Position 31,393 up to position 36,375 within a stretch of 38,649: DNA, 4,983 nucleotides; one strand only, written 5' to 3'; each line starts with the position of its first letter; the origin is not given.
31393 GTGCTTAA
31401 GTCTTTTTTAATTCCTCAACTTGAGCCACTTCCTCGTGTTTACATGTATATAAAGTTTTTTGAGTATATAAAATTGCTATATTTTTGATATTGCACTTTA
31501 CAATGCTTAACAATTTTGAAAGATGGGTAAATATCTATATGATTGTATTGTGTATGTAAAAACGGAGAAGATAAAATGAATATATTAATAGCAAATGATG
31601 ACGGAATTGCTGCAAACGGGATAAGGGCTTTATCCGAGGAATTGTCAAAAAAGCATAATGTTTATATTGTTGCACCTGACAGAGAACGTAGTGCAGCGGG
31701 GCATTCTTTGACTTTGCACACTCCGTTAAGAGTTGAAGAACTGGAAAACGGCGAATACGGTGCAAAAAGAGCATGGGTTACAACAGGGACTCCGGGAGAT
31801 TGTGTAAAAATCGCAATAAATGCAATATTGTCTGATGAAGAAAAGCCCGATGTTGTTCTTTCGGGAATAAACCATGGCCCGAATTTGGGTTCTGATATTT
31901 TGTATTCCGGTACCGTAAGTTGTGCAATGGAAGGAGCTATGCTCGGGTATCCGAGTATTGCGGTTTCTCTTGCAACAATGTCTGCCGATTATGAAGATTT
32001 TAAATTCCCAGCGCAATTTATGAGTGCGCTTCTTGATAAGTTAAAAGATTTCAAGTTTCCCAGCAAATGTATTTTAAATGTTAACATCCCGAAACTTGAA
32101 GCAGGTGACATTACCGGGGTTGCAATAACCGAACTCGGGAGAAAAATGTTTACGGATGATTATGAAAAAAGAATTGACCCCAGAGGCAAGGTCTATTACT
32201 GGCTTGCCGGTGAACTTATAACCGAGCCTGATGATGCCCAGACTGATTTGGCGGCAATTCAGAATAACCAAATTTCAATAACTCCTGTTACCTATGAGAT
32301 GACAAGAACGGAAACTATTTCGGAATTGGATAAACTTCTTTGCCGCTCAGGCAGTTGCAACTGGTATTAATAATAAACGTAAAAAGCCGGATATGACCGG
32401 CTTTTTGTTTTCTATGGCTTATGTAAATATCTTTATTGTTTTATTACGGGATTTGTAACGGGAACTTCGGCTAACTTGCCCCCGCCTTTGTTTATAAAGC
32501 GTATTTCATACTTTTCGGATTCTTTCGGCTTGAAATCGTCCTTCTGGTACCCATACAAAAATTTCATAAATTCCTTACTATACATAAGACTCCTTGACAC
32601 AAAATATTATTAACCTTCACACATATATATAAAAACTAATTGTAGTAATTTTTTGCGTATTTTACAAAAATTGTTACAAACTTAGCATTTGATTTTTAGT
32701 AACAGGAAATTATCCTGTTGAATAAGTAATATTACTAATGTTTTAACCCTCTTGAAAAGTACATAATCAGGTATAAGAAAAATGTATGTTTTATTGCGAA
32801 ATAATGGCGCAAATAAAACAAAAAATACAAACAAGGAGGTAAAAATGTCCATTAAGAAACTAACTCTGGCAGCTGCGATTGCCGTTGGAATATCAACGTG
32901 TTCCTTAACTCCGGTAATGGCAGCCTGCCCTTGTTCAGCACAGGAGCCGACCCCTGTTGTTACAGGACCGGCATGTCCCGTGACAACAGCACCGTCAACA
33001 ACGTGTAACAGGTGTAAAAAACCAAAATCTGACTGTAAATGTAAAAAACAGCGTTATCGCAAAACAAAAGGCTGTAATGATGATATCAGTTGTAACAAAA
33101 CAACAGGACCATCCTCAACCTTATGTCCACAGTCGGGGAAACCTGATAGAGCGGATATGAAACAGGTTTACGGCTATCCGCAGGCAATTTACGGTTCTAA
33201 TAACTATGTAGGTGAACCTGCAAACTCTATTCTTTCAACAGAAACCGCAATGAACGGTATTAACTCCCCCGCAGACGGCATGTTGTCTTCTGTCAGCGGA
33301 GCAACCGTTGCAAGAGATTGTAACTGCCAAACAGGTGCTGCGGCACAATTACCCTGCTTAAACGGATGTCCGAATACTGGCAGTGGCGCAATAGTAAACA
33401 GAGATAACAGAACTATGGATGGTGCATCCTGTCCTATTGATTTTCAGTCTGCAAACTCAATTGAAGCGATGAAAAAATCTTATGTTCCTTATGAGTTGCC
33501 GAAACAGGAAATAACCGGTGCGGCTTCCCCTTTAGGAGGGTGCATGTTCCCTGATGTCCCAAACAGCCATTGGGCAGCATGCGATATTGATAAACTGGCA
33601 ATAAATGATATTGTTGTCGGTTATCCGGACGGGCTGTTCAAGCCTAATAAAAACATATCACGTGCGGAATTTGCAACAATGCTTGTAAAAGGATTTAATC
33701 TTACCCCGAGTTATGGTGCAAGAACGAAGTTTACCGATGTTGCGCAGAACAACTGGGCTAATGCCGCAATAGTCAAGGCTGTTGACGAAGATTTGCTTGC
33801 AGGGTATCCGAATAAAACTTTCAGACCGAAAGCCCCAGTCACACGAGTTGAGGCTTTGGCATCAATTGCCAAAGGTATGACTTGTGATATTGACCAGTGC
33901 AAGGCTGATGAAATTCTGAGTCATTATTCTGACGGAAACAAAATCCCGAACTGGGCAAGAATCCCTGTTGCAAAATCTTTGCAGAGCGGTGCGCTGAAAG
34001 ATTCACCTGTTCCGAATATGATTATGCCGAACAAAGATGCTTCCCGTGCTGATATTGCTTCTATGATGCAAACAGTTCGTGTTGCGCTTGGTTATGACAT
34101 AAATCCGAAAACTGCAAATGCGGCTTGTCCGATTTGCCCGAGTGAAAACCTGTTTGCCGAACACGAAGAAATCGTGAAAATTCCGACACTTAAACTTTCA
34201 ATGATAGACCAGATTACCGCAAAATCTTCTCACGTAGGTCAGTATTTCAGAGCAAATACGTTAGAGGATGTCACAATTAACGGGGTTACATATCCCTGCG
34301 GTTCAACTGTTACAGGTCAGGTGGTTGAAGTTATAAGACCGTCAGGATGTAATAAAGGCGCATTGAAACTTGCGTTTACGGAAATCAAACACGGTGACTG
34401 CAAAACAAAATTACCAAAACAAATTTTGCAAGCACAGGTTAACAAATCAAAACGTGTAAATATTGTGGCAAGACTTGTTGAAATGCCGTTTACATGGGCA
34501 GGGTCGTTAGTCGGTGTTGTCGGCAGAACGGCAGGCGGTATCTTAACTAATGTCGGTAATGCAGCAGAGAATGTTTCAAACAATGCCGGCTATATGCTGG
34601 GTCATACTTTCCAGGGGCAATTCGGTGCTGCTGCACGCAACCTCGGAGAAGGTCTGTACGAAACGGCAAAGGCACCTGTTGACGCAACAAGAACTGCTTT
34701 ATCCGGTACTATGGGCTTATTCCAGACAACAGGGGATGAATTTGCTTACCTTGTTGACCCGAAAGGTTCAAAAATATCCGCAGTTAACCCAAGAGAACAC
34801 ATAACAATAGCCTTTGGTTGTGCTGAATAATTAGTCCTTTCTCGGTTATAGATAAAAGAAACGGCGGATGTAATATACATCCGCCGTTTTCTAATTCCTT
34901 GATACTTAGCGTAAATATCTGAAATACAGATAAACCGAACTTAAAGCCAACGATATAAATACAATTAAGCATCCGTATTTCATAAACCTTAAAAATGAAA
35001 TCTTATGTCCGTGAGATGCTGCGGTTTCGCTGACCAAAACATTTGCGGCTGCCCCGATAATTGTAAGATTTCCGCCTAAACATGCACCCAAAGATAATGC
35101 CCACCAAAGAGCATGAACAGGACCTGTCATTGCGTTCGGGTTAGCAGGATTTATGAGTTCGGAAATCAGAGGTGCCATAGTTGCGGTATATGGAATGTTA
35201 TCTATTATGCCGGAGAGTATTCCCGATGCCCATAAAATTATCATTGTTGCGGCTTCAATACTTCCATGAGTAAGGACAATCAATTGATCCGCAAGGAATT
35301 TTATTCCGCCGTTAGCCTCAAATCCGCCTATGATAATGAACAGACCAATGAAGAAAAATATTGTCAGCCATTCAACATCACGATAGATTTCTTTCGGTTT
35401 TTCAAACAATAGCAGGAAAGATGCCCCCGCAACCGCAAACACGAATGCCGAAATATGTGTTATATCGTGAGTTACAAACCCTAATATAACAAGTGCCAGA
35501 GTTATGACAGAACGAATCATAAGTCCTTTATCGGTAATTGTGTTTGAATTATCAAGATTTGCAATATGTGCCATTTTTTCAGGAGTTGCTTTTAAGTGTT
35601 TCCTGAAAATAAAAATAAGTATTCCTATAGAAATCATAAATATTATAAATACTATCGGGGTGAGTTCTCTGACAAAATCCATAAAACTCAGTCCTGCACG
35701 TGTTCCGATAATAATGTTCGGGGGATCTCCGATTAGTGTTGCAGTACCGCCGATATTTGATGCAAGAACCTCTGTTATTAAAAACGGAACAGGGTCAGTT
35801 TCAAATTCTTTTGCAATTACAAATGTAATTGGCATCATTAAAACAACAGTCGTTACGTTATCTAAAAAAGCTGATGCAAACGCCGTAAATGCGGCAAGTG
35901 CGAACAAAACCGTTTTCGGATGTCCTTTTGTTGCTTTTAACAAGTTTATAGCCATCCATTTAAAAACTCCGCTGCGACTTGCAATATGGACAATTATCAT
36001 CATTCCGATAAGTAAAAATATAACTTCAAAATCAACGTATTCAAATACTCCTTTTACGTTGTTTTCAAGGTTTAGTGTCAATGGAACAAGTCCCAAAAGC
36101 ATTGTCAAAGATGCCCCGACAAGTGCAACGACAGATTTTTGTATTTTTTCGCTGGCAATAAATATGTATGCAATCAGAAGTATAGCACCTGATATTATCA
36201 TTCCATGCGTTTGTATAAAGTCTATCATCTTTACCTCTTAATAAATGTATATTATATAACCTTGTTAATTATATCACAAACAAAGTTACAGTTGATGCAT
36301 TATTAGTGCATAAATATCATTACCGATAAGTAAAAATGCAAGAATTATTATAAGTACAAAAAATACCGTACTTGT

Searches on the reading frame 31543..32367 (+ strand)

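Call 18: search_protein_families(library=pfam, proteins=[window:31543-32367:+], max_evalue=0.00001)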
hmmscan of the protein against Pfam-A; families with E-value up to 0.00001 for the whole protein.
window:31543-32367:+ (275 aa): 1 family
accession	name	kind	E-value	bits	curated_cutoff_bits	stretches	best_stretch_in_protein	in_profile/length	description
PF01975.23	SurE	-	5.9e-65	219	22.1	1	14-203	1-187/189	Survival protein SurE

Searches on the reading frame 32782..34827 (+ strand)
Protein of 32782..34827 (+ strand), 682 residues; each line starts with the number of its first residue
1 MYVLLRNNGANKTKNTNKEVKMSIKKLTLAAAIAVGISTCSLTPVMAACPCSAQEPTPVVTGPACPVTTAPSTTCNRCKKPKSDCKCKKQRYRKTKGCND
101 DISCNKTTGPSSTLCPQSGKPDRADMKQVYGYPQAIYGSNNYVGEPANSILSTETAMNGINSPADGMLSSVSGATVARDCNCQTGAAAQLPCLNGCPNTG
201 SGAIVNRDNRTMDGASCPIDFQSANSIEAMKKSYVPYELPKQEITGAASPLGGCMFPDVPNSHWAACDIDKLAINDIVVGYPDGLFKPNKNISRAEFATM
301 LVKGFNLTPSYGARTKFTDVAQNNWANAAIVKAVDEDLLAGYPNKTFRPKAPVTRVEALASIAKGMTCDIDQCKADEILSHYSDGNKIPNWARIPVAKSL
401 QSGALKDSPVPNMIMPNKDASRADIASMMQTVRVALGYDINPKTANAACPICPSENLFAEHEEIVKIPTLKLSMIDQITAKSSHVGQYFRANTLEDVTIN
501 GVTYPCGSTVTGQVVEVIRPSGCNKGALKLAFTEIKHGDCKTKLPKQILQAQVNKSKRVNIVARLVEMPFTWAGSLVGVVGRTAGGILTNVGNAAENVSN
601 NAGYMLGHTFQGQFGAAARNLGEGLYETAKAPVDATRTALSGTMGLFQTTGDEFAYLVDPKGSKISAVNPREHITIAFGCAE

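Call 18: search_protein_families(library=pfam, proteins=[window:32782-34827:+], max_evalue=0.00001)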
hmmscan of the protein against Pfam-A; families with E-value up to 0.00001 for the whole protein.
window:32782-34827:+ (682 aa): 1 family
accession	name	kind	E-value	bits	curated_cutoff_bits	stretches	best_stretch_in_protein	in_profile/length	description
PF00395.25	SLH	-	4.7e-26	90.9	20.8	2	256-298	2-44/44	S-layer homology domain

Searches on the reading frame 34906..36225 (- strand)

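Call 18: search_protein_families(library=pfam, proteins=[window:34906-36225:-], max_evalue=0.00001)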
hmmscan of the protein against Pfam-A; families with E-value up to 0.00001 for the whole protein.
window:34906-36225:- (439 aa): 4 families
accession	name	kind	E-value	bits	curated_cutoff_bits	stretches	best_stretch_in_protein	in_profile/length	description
PF03600.22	CitMHS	-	9.5e-88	294.9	31.9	1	20-380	1-336/336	Citrate transporter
PF02040.21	ArsB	-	1.9e-17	64.2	22.2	1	30-435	22-421/423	Arsenical pump membrane protein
PF16980.11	CitMHS_2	-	1.4e-13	50.7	25.7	1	15-430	16-444/448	Putative citrate transport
PF06450.18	NhaB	-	9.2e-06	25.2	27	0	155-207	212-262/515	Bacterial Na+/H+ antiporter B (NhaB)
